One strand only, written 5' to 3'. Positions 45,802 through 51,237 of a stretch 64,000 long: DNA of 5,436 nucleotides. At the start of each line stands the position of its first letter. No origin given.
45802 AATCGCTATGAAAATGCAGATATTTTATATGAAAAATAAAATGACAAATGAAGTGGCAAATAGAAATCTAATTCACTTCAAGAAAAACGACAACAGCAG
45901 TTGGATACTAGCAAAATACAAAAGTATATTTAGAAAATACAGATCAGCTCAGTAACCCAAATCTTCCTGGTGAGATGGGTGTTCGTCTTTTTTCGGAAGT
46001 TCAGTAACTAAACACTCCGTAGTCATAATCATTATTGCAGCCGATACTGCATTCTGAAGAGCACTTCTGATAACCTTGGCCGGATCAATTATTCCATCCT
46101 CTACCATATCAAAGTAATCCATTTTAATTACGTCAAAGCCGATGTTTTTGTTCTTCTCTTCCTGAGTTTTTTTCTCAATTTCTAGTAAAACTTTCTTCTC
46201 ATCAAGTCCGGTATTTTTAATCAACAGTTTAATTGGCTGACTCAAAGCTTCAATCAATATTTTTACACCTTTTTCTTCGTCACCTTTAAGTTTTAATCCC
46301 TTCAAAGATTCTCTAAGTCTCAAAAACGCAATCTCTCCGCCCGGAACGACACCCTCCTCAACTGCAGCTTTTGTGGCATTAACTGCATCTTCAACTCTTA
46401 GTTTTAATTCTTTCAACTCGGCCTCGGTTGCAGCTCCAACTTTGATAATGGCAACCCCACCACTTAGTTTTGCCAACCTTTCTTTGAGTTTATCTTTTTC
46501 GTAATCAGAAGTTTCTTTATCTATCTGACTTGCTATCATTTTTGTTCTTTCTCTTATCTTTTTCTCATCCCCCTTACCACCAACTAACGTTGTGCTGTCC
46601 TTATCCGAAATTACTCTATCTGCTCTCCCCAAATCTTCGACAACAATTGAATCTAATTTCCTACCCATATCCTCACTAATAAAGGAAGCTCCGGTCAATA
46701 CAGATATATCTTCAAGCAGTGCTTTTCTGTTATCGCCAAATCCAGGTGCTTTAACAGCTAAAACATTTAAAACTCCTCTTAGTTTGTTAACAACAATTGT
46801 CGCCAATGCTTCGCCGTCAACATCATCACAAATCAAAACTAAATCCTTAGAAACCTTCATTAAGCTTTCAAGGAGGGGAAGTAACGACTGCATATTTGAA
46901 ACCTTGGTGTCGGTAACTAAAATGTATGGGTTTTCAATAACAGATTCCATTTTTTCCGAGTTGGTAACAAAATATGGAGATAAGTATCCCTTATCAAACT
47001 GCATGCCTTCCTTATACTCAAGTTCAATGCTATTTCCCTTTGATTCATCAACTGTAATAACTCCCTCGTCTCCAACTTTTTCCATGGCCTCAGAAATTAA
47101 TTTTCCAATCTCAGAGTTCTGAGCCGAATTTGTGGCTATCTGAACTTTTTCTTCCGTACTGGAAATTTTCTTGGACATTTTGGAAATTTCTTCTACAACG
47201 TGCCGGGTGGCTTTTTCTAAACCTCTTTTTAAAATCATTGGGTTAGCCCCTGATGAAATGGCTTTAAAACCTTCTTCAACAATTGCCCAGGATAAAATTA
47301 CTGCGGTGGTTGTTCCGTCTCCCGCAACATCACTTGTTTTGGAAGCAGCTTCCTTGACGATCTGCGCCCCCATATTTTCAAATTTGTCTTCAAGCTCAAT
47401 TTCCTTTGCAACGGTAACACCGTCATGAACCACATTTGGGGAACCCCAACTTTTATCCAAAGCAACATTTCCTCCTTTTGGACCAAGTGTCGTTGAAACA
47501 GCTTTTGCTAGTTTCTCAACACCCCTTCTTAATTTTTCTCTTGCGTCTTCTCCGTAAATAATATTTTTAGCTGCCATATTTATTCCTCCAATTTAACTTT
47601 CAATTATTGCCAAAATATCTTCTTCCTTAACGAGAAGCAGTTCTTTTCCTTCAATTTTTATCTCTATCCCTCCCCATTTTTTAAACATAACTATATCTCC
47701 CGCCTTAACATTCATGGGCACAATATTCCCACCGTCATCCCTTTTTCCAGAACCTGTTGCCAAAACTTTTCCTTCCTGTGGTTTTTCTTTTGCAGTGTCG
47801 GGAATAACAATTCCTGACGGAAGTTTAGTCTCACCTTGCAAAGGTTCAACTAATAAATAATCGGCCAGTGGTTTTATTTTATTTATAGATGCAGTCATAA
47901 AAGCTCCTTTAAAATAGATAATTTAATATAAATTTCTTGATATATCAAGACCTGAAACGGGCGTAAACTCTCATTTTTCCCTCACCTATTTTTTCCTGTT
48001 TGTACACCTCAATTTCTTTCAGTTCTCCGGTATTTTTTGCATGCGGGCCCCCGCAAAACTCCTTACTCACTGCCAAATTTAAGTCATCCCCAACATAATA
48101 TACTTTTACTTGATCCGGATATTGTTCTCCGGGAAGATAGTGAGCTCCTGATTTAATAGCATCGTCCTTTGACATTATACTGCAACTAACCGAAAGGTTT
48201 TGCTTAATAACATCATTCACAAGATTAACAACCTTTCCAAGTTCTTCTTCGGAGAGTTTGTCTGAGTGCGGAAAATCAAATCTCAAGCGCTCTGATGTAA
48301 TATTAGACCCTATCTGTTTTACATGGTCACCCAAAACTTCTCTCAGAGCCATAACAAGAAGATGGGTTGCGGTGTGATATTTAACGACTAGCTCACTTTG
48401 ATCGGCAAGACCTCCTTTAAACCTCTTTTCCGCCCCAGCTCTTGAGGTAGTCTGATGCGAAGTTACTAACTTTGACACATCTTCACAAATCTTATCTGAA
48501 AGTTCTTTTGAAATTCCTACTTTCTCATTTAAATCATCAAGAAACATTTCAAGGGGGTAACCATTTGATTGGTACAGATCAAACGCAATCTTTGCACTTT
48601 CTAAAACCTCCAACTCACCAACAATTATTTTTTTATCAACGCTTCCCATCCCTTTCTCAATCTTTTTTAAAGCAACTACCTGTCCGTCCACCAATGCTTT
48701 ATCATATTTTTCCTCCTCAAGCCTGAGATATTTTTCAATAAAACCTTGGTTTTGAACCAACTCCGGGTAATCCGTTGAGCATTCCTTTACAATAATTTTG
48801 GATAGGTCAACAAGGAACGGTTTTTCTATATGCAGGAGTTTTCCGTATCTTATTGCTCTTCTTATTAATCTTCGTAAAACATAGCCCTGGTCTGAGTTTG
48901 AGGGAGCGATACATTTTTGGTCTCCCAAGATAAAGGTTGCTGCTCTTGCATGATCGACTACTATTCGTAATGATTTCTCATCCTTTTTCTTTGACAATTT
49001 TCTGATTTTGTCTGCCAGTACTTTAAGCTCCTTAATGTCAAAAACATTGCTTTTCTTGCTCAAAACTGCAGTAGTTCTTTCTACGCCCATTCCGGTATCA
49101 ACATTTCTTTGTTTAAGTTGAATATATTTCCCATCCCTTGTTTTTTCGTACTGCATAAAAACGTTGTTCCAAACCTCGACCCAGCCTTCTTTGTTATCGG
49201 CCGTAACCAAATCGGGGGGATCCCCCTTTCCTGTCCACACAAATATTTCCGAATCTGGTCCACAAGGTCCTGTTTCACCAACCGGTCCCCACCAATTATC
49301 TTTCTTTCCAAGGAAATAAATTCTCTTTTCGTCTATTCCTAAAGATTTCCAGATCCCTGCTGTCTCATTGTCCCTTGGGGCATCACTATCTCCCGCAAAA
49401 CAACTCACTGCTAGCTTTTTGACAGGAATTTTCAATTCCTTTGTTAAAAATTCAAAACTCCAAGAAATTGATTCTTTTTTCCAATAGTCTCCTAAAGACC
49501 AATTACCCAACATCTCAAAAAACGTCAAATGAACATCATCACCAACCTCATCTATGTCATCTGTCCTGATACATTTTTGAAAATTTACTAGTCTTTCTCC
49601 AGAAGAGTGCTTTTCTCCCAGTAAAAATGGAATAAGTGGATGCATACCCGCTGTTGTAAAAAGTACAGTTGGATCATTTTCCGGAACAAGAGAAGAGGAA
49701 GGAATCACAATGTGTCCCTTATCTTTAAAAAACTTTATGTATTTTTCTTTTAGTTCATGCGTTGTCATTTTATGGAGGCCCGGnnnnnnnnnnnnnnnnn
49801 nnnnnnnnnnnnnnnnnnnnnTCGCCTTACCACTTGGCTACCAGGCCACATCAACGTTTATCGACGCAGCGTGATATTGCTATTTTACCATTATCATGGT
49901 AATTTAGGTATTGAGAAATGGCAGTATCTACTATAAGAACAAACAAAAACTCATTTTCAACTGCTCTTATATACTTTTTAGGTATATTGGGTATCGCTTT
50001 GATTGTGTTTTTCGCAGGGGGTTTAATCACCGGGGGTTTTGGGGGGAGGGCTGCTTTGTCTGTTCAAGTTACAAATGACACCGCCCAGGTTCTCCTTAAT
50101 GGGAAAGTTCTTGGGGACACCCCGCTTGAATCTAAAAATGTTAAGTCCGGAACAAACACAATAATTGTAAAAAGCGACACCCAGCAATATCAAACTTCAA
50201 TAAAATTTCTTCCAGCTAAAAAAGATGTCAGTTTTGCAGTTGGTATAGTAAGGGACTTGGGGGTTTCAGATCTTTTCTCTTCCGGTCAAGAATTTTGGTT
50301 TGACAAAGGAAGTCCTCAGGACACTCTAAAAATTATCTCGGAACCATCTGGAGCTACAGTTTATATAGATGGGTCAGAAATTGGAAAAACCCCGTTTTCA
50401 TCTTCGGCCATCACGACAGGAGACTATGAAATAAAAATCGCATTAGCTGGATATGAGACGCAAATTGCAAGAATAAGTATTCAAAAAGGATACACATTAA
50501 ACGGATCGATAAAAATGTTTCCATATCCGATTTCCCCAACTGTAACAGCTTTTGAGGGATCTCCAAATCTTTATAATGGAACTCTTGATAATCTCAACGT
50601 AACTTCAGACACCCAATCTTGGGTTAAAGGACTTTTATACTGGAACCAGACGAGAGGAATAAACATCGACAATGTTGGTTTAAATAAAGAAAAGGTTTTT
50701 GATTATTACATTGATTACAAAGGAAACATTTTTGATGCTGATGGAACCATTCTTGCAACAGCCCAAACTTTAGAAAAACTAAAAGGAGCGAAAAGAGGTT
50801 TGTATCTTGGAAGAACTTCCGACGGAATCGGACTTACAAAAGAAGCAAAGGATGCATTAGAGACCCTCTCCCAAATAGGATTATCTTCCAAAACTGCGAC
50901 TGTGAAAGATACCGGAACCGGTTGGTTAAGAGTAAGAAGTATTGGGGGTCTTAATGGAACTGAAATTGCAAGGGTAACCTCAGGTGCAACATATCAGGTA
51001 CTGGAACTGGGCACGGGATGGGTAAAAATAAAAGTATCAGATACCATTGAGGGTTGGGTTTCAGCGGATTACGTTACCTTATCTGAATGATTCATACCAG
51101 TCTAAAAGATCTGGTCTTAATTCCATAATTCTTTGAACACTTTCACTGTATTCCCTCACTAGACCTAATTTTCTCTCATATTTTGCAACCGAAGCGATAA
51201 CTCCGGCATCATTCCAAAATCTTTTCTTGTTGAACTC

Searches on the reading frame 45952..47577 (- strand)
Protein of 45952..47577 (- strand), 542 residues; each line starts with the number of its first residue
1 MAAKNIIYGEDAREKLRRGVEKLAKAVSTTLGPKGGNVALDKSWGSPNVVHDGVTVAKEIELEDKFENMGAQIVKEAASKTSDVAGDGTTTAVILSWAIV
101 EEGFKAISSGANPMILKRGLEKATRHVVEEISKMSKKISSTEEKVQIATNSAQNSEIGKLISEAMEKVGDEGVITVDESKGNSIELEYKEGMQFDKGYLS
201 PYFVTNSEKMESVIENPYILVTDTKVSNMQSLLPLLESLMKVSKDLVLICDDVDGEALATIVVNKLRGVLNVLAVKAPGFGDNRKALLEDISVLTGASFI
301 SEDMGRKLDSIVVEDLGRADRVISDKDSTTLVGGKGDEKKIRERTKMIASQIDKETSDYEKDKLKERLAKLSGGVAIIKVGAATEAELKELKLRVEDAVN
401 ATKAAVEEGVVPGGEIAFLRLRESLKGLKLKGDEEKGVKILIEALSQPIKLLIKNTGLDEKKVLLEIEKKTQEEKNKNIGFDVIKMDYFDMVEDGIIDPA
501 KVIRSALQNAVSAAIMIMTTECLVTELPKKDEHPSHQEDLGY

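Call 19: search_protein_families(library=pfam, proteins=[window:45952-47577:-], max_evalue=0.00001)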
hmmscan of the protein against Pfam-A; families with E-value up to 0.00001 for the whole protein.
window:45952-47577:- (542 aa): 1 family
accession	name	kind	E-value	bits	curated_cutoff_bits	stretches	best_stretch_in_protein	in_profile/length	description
PF00118.29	Cpn60_TCP1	-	3.4e-75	254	34.3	1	23-525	1-487/490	TCP-1/cpn60 chaperonin family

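Call 57: find_homologous_proteins(query=window:45952-47577:-, max_evalue=1e-50)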
Query window:45952-47577:- (542 aa): 8000 proteins with E <= 1e-50 among 8000 candidates; the best 120 are listed.
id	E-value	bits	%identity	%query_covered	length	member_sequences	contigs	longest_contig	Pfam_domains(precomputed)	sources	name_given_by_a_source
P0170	0.0e+0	1132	100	100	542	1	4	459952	PF00118.30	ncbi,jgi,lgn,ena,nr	ncbi:MAG: chaperonin GroEL [Patescibacteria group bacterium]|nr:chaperonin GroEL [Patescibacteria gr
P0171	0.0e+0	1119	99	100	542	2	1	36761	PF00118.30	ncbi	-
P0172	0.0e+0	1072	94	100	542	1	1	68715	PF00118.30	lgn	-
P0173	0.0e+0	1071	94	100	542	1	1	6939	PF00118.30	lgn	-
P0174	0.0e+0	1065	93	100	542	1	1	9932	PF00118.30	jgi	jgi:chaperonin GroEL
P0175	0.0e+0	1040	92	100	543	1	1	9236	PF00118.30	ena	-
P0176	7.8e-291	983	85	100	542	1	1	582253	PF00118.30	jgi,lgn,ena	-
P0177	1.5e-286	969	84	100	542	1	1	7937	PF00118.30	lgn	-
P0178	5.8e-272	921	81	99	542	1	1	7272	PF00118.30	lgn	-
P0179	1.1e-270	917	81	99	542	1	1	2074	PF00118.30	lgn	-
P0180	1.5e-270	916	81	99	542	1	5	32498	PF00118.30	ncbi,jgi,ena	-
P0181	1.6e-270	916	80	99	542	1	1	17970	PF00118.30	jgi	jgi:chaperonin GroEL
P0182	2.1e-270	916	81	99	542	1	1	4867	PF00118.30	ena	-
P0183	3.0e-270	915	80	99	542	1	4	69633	PF00118.30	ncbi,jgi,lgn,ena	jgi:chaperonin GroEL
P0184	3.1e-270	915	80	99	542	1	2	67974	PF00118.30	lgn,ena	-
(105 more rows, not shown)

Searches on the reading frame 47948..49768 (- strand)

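Call 19: search_protein_families(library=pfam, proteins=[window:47948-49768:-], max_evalue=0.00001)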
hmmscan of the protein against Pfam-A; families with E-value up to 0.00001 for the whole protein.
window:47948-49768:- (607 aa): 2 families
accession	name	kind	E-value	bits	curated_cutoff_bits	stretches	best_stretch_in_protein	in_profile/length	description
PF01411.24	tRNA-synt_2c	-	3.6e-115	386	30.3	1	5-466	1-459/552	tRNA synthetases class II (A)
PF07973.19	tRNA_SAD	-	3.7e-11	43.2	24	1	554-602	1-44/44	Threonyl and Alanyl tRNA synthetase second additional domain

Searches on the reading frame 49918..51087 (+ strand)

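Call 19: search_protein_families(library=pfam, proteins=[window:49918-51087:+], max_evalue=0.00001)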
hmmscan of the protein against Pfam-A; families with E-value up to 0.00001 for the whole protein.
window:49918-51087:+ (390 aa): 2 families
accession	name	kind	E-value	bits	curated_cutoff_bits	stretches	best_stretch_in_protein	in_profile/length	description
PF08308.17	PEGA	-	6.2e-23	80.9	20.8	1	136-199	3-66/71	PEGA domain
PF08239.17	SH3_3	-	2.2e-08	34.6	27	1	337-386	3-53/54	Bacterial SH3 domain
